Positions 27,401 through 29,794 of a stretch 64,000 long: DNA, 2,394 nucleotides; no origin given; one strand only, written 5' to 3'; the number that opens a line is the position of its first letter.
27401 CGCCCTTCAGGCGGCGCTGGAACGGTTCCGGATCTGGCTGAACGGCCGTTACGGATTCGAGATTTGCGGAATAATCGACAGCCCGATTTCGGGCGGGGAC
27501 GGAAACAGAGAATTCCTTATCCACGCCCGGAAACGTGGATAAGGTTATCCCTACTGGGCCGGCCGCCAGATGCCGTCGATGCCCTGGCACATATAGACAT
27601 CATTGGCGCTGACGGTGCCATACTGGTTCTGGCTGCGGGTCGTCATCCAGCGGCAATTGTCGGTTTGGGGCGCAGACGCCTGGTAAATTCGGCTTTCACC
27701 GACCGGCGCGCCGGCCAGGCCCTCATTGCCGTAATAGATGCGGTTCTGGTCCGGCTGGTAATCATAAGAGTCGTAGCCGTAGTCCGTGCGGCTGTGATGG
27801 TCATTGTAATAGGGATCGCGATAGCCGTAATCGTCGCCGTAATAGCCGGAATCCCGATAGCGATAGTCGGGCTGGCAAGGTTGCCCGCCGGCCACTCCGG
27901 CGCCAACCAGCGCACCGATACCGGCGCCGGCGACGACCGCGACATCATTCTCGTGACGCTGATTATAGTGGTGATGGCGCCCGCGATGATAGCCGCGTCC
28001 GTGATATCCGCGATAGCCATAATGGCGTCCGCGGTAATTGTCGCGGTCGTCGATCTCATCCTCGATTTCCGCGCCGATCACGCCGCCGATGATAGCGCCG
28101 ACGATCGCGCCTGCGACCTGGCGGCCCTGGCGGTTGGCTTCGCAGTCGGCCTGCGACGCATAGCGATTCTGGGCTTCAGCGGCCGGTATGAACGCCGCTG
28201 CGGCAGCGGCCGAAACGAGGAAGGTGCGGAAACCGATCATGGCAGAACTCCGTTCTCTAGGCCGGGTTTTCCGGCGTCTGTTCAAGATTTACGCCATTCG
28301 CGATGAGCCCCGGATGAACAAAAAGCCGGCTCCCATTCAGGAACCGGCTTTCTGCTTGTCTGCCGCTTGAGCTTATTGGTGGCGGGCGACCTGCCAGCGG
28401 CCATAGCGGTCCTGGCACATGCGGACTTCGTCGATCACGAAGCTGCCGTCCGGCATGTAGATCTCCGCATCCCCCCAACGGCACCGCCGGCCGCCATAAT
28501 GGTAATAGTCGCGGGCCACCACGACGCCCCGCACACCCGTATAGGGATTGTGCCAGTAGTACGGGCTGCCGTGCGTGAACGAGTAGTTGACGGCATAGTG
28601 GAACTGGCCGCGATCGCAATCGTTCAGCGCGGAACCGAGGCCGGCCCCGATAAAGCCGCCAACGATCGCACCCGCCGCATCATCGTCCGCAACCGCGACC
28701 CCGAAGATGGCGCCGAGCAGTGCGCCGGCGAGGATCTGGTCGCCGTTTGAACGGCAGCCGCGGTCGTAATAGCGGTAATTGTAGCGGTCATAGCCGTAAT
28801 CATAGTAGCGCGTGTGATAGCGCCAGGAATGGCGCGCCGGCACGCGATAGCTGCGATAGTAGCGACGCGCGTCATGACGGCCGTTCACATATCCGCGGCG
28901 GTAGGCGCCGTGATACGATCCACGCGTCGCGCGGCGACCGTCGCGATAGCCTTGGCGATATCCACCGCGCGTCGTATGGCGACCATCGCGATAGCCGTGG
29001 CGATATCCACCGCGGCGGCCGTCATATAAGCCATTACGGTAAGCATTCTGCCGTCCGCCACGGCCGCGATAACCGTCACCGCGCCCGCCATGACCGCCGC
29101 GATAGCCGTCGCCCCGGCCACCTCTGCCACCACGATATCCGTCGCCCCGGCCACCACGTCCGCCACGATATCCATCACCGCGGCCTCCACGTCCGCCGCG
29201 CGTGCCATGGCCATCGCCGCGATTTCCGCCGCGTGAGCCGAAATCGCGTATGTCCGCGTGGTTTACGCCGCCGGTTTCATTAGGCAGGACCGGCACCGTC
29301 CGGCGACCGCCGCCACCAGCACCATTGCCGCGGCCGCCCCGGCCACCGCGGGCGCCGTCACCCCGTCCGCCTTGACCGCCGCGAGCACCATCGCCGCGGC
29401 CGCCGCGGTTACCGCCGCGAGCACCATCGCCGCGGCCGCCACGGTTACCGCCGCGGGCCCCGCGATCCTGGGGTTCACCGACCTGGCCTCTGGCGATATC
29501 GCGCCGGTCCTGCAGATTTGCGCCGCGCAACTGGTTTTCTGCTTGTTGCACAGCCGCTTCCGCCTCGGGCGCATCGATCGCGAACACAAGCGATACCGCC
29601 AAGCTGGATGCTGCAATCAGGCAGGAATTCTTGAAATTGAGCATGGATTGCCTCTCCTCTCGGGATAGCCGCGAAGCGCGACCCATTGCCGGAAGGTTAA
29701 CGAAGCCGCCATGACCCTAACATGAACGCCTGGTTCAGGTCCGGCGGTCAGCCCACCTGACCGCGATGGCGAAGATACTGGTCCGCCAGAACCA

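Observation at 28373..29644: Secreted bacterial protein built from eukaryote-style RGG boxes and eight RGD tripeptides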

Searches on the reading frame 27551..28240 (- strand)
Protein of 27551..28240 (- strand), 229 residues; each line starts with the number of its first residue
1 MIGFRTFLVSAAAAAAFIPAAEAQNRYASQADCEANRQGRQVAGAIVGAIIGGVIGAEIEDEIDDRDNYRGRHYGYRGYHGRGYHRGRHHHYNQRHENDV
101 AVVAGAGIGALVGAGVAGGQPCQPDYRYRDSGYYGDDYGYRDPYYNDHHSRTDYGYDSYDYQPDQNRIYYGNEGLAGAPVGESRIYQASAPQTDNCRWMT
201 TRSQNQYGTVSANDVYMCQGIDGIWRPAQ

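Call 4: search_protein_families(library=pfam, proteins=[window:27551-28240:-], max_evalue=1)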
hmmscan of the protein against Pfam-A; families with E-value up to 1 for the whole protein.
window:27551-28240:- (229 aa): 4 families
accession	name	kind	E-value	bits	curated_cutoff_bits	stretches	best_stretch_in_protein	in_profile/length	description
PF13488.11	Gly-zipper_Omp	-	0.00096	19.5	25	1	42-61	21-40/46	Glycine zipper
PF05433.20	Rick_17kDa_Anti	-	0.0056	17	24.2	1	41-59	24-42/43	Glycine zipper 2TM domain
PF01734.28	Patatin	-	0.42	11.2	27.7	1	93-127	21-55/191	Patatin-like phospholipase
PF10439.15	Bacteriocin_IIc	-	0.54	10.7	27.1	0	43-57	43-57/59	Bacteriocin class II with double-glycine leader peptide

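Call 5: search_protein_families(library=ncbifam, proteins=[window:27551-28240:-], max_evalue=1)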
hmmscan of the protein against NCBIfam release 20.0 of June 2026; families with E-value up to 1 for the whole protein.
window:27551-28240:- (229 aa): 6 families
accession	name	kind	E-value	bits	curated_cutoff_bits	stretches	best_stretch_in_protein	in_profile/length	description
NF053524.1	thylo_ssl2009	equivalog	0.00044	20.9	58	1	42-67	12-37/90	ssl2009 family thylakoid membrane protein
NF008437.0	PRK11280.1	equivalog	0.0033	17.3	99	1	38-59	67-88/179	hypothetical protein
NF053611.1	YiaD_Gzip_OmpA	equivalog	0.0061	16.3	175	1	33-61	45-73/206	YiaD family glycine zipper/OmpA-like lipoprotein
TIGR03789.1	pdsO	hypoth_equivalog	0.041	13.5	152.2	1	19-59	26-65/243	sortase-associated OmpA-like protein PdsO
NF007804.1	PRK10510.1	equivalog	0.055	12.8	307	0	11-57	10-51/219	OmpA family lipoprotein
NF004532.0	PRK05880.1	equivalog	0.67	10.2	120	0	102-120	18-36/83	F0F1 ATP synthase subunit C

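Call 59: find_encoding_contigs(protein=window:27554-28240:-, flank=2500, max_places=4)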
Protein window:27554-28240:- (229 aa): no gene with exactly this product is on record in the collection.

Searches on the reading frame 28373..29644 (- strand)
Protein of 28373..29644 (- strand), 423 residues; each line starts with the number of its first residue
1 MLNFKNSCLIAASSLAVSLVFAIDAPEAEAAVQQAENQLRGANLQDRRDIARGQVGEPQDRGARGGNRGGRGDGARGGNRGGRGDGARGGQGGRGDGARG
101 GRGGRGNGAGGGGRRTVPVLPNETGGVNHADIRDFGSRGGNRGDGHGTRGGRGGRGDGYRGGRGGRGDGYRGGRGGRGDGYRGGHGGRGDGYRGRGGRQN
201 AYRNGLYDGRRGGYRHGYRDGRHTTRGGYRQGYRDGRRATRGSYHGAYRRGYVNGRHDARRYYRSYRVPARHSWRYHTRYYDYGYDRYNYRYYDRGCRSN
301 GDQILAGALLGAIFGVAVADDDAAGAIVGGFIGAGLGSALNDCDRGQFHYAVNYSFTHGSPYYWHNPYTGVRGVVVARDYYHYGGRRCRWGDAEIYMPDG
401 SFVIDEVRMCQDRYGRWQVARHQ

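Call 4: search_protein_families(library=pfam, proteins=[window:28373-29644:-], max_evalue=1)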
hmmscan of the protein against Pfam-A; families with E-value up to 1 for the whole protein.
window:28373-29644:- (423 aa): 3 families
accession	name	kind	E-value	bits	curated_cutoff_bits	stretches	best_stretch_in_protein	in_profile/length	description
PF16998.10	17kDa_Anti_2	-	4.8e-05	23.6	26.6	1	352-420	44-111/116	17 kDa outer membrane surface antigen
PF00401.25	ATP-synt_DE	-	0.18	12.4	24.6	1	23-52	3-31/47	ATP synthase, Delta/Epsilon chain, long alpha-helix domain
PF06070.16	Herpes_UL32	-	0.45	8.5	25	1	11-64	732-785/1123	Herpesvirus large structural phosphoprotein UL32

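Call 5: search_protein_families(library=ncbifam, proteins=[window:28373-29644:-], max_evalue=1)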
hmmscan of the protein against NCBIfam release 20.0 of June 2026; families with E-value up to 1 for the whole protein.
window:28373-29644:- (423 aa): 0 families

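Call 48: list_cluster_members(proteins=[window:28376-28888:-, window:28376-29644:-, window:28376-29686:-, window:27554-28240:-])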
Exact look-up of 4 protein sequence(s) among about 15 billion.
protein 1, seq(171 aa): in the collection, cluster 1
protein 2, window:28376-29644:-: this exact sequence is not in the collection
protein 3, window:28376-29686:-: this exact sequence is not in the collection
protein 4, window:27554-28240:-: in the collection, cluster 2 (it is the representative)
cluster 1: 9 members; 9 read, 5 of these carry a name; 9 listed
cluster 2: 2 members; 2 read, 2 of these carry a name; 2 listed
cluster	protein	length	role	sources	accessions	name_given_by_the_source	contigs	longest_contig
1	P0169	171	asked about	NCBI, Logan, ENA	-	-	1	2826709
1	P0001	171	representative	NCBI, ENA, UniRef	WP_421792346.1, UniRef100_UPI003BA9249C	hypothetical protein [Hyphobacterium sp.] | hypothetical protein n=1 Tax=Hyphobacterium sp. TaxID=2004662 RepID=UPI003BA9249C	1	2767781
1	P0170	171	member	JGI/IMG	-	surface antigen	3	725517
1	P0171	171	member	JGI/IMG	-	surface antigen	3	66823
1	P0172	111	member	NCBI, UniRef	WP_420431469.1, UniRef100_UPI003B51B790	hypothetical protein [Hyphobacterium sp.] | hypothetical protein n=1 Tax=Hyphobacterium sp. TaxID=2004662 RepID=UPI003B51B790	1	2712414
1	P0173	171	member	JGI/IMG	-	surface antigen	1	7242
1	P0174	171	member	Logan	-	-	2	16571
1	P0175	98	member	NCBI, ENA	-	-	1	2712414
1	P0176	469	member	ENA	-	-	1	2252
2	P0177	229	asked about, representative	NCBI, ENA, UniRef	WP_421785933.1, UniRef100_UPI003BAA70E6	hypothetical protein [Hyphobacterium sp.] | hypothetical protein n=1 Tax=Hyphobacterium sp. TaxID=2004662 RepID=UPI003BAA70E6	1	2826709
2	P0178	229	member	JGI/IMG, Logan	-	hypothetical protein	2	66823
